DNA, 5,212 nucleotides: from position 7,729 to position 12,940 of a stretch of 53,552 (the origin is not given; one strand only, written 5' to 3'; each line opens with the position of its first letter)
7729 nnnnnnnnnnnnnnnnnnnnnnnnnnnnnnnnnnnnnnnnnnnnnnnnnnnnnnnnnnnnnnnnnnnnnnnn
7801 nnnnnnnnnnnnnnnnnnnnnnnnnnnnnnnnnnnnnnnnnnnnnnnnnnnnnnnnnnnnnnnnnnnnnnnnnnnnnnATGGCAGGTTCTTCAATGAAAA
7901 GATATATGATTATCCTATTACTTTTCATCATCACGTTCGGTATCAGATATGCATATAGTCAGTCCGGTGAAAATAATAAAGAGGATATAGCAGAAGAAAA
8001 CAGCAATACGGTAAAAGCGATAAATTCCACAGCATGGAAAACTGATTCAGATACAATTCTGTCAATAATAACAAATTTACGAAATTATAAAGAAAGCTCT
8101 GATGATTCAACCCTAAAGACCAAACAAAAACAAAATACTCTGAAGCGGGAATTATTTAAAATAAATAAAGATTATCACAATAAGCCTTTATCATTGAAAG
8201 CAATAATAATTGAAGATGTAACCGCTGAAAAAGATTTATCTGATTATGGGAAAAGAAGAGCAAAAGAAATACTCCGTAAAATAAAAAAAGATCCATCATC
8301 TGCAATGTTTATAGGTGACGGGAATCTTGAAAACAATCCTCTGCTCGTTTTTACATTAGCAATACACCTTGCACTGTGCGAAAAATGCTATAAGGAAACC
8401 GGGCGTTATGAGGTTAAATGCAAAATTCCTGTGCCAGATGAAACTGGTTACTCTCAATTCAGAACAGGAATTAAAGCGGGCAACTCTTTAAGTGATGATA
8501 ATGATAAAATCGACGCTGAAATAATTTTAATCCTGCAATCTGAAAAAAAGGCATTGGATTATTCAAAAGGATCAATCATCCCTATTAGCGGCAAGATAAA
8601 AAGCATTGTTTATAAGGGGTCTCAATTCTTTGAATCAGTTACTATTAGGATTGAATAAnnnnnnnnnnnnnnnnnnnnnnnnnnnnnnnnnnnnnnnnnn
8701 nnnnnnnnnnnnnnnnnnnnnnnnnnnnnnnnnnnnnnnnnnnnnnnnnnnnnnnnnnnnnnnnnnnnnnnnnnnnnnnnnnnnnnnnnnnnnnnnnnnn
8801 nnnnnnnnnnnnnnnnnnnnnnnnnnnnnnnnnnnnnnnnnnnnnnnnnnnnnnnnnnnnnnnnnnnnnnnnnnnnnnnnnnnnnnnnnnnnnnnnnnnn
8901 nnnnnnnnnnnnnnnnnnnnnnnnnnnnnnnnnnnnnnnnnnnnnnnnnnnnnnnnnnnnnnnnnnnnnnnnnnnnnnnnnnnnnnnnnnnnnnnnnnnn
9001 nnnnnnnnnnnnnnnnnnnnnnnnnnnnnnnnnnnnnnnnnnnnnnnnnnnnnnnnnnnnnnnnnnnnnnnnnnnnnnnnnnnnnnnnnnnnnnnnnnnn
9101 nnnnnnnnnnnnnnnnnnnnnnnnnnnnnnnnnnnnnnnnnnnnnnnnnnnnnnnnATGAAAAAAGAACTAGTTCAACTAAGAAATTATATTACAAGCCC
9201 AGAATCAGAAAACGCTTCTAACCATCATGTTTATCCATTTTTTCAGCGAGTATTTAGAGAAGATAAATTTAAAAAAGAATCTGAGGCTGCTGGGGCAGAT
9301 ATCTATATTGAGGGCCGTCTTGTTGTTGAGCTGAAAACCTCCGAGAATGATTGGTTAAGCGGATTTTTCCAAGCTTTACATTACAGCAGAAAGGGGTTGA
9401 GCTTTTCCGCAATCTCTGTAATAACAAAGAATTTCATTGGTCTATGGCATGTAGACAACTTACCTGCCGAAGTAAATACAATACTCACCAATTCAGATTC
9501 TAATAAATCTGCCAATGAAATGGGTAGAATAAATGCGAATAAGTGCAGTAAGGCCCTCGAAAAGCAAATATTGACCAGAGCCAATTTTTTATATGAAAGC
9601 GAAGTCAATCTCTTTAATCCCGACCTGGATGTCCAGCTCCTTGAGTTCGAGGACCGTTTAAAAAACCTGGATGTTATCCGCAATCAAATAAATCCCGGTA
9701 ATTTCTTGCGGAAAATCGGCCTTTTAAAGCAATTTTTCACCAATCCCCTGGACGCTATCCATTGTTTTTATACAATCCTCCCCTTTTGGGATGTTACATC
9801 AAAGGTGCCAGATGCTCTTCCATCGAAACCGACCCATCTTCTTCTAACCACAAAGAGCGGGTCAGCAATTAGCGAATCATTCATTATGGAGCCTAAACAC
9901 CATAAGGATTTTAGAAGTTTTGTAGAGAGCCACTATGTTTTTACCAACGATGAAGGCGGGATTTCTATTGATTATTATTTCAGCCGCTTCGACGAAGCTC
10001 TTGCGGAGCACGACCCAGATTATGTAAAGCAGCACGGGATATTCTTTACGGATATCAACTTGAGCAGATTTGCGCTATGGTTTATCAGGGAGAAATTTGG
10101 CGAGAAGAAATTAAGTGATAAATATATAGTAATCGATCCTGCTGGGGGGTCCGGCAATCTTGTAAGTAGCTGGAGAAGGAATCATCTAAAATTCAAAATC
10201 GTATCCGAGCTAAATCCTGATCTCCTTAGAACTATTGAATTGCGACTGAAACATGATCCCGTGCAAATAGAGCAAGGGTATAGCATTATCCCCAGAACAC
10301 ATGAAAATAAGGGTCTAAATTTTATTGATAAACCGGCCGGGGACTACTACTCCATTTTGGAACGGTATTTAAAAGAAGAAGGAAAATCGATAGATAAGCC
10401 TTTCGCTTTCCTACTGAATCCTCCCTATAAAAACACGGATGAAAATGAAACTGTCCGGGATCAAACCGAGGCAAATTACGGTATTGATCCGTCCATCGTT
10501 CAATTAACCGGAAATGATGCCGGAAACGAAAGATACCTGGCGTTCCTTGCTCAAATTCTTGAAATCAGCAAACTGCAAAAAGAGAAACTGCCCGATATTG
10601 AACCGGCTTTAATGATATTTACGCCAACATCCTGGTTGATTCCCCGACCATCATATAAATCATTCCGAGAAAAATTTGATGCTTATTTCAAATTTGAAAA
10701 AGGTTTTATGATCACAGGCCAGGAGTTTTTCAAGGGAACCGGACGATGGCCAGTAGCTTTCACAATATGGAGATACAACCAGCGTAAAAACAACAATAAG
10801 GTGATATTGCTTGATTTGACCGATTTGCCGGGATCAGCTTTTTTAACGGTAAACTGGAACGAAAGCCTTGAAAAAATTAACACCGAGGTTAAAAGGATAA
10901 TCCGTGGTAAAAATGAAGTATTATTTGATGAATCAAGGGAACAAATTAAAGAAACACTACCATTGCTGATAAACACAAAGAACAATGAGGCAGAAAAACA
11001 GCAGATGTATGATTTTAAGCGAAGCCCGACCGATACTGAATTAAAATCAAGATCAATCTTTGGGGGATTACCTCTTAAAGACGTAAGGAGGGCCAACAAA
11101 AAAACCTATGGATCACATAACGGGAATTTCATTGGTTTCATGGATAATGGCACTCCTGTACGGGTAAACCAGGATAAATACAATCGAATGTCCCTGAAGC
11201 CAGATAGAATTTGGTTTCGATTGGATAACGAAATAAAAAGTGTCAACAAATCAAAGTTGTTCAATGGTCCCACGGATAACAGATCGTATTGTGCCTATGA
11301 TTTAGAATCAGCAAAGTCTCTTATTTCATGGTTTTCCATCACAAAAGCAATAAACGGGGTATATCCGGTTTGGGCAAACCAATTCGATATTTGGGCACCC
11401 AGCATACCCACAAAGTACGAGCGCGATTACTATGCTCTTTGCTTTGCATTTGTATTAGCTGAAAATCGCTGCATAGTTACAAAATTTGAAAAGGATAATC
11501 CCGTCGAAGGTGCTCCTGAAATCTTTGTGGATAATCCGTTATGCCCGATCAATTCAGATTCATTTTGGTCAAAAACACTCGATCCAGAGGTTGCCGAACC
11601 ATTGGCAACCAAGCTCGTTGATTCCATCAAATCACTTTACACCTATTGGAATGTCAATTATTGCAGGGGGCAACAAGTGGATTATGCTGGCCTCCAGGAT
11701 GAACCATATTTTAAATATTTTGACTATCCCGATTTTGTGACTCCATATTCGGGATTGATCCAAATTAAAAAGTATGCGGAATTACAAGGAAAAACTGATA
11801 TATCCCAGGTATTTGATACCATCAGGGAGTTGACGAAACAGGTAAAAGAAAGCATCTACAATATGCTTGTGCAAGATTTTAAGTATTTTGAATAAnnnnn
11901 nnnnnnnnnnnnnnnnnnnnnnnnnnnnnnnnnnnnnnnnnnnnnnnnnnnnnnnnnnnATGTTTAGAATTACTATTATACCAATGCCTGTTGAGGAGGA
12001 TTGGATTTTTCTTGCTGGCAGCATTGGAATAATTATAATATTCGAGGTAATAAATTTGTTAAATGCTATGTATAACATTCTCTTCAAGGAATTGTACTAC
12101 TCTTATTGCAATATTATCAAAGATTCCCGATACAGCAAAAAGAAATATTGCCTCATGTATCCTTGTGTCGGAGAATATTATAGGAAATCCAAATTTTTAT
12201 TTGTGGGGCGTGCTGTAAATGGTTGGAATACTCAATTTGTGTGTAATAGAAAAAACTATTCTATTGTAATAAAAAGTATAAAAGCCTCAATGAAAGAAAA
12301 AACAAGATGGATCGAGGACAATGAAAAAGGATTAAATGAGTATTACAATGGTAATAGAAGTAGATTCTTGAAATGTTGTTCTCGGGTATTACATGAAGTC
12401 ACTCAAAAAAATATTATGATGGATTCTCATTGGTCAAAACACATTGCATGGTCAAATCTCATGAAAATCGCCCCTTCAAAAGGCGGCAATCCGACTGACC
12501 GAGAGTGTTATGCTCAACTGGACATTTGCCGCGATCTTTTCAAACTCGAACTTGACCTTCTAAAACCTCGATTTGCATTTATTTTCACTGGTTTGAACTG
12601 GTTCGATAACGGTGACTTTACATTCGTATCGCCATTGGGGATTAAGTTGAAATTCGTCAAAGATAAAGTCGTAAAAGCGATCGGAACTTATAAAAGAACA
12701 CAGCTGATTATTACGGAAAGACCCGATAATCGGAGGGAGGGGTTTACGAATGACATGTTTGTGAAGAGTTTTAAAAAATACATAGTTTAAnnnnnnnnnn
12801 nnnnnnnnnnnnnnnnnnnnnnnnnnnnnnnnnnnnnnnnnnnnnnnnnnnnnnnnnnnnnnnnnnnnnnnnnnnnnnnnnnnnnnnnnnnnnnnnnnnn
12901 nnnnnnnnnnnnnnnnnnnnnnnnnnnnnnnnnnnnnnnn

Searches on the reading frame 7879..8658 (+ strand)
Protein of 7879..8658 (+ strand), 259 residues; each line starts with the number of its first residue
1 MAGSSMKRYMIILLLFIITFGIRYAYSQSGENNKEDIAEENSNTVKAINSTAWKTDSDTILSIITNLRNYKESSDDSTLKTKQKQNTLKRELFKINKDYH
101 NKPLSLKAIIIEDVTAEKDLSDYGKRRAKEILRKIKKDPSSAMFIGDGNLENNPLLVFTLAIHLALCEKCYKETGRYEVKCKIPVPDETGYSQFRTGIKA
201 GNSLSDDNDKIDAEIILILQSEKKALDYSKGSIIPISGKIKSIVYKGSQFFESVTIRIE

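Call 55: search_protein_families(library=pfam, proteins=[window:7879-8658:+], max_evalue=0.01)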
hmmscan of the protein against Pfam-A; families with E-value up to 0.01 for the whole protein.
window:7879-8658:+ (259 aa): 0 families

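Call 76: search_protein_families(library=phrogs, proteins=[window:7879-8658:+], max_evalue=0.01)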
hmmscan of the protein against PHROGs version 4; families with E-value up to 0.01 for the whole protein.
window:7879-8658:+ (259 aa): 1 family
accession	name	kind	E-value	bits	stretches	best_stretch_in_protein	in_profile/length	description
phrog_10632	-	unknown function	1.8e-14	55.3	1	6-249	1-207/219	-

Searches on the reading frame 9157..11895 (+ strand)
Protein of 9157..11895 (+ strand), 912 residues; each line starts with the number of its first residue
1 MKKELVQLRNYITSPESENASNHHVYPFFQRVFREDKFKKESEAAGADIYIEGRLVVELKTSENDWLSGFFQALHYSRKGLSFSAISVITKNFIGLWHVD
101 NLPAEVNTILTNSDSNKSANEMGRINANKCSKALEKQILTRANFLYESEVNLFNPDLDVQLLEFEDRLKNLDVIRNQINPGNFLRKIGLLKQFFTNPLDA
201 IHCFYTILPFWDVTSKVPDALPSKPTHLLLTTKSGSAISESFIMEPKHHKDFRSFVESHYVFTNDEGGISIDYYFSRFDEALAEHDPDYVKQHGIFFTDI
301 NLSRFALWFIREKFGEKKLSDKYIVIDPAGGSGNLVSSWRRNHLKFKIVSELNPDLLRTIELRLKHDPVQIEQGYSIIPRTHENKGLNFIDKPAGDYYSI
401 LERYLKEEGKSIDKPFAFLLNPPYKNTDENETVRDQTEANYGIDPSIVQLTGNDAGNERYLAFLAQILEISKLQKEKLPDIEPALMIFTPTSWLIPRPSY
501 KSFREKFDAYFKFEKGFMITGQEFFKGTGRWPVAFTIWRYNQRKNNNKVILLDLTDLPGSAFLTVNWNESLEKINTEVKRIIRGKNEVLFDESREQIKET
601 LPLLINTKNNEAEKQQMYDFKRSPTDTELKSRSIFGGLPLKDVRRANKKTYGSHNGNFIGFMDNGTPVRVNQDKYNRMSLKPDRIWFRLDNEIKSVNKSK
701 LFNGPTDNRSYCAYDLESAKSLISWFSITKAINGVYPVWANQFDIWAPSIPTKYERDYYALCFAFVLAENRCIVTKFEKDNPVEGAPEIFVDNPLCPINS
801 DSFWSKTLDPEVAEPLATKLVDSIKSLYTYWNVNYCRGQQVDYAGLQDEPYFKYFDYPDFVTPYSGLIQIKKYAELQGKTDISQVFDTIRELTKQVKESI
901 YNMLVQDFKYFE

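Call 3: search_protein_families(library=pfam, proteins=[window:9157-11895:+], max_evalue=1)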
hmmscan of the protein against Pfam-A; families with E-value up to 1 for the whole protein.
window:9157-11895:+ (912 aa): 0 families

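Call 4: search_protein_families(library=padloc, proteins=[window:9157-11895:+], max_evalue=1)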
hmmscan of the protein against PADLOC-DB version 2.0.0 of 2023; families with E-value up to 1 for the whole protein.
window:9157-11895:+ (912 aa): 0 families

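Call 75: search_protein_families(library=ncbifam, proteins=[window:9157-11895:+], max_evalue=0.1)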
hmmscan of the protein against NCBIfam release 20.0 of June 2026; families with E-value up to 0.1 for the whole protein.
window:9157-11895:+ (912 aa): 2 families
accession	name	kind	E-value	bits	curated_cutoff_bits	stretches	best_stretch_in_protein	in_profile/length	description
TIGR02987.1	met_A_Alw26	exception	0.00041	19.2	353.5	1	291-426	1-124/523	Alw26I/Eco31I/Esp3I family type II restriction adenine-specific DNA-methyltransferase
TIGR02836.1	spore_IV_A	equivalog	0.083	11.8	459.9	0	393-450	161-217/492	stage IV sporulation protein A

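Call 76: search_protein_families(library=phrogs, proteins=[window:9157-11895:+], max_evalue=0.01)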
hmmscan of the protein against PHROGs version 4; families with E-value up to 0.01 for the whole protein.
window:9157-11895:+ (912 aa): 0 families

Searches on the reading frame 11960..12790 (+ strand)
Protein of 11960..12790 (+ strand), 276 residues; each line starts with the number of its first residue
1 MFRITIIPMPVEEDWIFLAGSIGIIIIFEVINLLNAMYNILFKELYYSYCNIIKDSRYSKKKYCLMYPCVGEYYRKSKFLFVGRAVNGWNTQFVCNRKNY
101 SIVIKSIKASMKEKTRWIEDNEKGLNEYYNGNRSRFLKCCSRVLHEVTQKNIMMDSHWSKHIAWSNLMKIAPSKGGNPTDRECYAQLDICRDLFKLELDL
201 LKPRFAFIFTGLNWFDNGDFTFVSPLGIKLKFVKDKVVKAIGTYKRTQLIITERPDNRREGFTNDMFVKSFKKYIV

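Call 3: search_protein_families(library=pfam, proteins=[window:11960-12790:+], max_evalue=1)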
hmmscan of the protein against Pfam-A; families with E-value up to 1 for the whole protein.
window:11960-12790:+ (276 aa): 1 family
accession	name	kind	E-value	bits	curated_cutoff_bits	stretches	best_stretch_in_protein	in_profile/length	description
PF03167.25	UDG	-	0.00093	19.7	24.3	1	127-215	26-95/141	Uracil DNA glycosylase superfamily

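Call 4: search_protein_families(library=padloc, proteins=[window:11960-12790:+], max_evalue=1)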
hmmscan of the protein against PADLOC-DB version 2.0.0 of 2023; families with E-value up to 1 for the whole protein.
window:11960-12790:+ (276 aa): 0 families

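Call 75: search_protein_families(library=ncbifam, proteins=[window:11960-12790:+], max_evalue=0.1)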
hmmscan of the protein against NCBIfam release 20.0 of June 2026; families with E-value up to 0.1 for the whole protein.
window:11960-12790:+ (276 aa): 0 families

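Call 76: search_protein_families(library=phrogs, proteins=[window:11960-12790:+], max_evalue=0.01)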
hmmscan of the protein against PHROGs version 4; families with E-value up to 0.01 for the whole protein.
window:11960-12790:+ (276 aa): 0 families
